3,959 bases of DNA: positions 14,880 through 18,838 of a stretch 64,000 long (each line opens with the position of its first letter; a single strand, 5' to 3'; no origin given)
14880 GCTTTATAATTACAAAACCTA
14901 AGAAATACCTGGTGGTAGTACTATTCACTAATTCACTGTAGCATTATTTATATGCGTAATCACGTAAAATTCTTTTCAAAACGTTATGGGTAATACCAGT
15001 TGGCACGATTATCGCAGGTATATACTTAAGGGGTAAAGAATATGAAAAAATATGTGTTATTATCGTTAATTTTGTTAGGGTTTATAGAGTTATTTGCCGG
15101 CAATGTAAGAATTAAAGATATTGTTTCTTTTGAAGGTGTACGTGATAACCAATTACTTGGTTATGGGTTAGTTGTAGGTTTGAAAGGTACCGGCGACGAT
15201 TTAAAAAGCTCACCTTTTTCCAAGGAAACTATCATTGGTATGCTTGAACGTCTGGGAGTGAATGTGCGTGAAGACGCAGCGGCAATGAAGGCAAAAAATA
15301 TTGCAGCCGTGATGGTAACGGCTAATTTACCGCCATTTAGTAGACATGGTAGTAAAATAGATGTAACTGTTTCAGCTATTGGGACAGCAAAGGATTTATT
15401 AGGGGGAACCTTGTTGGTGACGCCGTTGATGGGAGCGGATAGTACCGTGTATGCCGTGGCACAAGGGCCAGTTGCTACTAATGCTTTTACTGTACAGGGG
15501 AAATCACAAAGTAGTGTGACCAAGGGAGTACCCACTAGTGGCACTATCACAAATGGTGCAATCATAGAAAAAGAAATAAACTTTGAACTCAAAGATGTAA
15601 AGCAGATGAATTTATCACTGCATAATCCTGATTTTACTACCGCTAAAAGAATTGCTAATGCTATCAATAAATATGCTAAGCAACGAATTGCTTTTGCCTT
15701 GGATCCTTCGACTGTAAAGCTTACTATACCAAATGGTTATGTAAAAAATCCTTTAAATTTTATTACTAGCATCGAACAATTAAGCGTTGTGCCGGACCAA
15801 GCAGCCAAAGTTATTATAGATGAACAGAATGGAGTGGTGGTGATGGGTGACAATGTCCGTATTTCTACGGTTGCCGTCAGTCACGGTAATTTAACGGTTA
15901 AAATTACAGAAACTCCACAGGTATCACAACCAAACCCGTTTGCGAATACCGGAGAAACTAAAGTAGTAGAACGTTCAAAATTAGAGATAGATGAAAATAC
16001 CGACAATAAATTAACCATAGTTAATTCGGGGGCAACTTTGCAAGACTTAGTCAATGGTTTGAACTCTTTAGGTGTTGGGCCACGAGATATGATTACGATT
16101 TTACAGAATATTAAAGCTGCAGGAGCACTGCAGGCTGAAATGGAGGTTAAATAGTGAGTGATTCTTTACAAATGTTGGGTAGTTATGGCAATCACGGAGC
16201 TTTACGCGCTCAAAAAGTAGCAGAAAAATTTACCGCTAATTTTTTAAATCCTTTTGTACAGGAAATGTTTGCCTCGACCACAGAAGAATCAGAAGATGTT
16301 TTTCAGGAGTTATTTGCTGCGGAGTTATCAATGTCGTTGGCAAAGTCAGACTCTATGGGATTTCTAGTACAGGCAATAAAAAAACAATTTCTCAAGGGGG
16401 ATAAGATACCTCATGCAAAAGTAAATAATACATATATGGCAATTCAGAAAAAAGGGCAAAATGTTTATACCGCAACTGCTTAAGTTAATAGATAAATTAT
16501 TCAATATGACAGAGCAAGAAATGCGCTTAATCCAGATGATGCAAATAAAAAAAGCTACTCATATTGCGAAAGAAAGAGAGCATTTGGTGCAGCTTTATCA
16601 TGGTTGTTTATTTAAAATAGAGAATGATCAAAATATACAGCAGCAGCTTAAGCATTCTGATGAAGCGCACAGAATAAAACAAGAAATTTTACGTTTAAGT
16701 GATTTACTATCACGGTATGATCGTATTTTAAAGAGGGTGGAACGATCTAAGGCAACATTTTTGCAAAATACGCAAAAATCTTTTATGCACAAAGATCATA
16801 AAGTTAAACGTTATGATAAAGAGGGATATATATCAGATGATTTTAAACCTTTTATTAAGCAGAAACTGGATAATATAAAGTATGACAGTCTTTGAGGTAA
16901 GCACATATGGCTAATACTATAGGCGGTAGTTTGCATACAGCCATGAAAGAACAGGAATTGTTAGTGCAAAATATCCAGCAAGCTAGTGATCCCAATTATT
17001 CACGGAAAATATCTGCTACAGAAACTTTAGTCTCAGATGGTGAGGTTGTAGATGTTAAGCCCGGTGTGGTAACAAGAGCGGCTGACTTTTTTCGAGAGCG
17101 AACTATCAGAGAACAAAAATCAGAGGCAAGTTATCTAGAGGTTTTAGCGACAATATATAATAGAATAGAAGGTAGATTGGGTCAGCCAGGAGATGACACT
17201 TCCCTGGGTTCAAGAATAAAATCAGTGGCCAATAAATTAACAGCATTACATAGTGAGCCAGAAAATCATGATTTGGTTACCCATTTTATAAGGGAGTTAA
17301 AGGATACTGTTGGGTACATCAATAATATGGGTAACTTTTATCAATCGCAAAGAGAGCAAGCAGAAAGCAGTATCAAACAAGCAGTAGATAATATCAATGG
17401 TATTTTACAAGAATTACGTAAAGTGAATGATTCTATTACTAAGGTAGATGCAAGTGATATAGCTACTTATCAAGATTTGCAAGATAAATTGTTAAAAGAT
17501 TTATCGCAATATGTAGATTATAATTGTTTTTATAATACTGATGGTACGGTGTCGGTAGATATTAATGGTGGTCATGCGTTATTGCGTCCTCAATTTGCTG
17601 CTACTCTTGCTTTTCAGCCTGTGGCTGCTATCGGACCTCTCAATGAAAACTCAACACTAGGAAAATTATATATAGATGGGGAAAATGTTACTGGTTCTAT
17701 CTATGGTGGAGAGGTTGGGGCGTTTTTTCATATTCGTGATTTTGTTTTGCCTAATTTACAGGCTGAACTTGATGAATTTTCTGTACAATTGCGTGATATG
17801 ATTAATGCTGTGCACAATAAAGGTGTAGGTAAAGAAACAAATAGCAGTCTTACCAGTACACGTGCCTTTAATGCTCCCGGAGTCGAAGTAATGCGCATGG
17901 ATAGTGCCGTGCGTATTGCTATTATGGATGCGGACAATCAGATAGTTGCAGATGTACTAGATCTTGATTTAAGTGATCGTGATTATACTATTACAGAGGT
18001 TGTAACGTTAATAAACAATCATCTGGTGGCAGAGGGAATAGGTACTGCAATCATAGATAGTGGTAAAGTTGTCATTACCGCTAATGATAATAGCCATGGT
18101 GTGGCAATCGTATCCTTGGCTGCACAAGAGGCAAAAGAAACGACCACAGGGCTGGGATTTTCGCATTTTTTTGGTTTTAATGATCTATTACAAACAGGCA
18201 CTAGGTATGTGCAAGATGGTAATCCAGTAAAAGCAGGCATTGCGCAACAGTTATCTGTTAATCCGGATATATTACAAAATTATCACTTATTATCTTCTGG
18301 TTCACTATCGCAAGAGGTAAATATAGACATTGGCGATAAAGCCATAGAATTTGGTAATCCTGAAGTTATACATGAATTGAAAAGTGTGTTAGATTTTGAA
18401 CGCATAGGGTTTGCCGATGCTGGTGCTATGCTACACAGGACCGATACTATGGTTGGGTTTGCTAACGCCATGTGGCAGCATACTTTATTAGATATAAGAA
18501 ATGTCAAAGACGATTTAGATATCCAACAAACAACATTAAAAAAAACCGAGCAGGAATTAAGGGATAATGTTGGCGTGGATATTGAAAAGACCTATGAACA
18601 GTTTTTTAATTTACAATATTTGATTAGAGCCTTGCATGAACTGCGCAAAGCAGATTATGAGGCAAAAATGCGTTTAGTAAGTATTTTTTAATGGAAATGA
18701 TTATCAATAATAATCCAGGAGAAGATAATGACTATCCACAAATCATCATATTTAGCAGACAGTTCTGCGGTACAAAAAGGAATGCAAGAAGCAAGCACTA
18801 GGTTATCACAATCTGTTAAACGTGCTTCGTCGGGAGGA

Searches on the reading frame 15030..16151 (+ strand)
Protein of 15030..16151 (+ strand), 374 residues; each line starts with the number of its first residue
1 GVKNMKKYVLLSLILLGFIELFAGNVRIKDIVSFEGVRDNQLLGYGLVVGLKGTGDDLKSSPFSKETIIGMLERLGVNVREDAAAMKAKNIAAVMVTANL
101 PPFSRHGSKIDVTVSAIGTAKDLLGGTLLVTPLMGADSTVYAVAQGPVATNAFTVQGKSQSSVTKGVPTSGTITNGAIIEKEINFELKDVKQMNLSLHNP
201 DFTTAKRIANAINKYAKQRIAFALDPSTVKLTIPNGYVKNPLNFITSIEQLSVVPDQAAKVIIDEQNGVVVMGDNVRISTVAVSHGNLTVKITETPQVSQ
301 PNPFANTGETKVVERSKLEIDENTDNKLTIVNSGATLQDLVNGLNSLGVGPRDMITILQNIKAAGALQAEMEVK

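Call 22: search_protein_families(library=pfam, proteins=[window:15030-16151:+], max_evalue=0.01)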
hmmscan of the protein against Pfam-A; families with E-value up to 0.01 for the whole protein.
window:15030-16151:+ (374 aa): 1 family
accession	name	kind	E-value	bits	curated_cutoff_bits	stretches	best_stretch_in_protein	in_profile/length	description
PF02119.21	FlgI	-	3.9e-138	460.5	25.3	1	27-373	1-343/343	Flagellar P-ring protein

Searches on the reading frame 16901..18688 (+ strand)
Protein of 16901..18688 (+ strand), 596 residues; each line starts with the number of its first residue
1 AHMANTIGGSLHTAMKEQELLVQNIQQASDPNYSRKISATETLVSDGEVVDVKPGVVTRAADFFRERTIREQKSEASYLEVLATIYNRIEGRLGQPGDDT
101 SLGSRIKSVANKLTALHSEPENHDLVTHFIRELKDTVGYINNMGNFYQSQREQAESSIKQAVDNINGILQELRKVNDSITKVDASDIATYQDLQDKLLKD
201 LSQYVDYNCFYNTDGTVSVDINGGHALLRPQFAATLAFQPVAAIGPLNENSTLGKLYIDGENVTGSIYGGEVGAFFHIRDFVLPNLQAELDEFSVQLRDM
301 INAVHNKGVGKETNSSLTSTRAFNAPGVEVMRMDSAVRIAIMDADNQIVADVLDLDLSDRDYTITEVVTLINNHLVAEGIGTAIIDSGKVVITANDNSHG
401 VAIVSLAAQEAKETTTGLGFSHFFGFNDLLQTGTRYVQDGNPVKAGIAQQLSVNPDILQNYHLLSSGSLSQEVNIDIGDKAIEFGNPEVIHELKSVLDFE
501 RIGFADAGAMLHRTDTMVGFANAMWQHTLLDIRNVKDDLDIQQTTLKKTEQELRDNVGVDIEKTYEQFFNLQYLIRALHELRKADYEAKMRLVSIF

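Call 22: search_protein_families(library=pfam, proteins=[window:16901-18688:+], max_evalue=0.01)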
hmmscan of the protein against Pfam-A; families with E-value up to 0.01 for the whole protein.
window:16901-18688:+ (596 aa): 1 family
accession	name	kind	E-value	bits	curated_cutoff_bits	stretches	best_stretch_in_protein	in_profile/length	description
PF22638.1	FlgK_D1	-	1.6e-34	120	28.6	1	88-312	3-225/233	Flagellar hook-associated protein FlgK helical domain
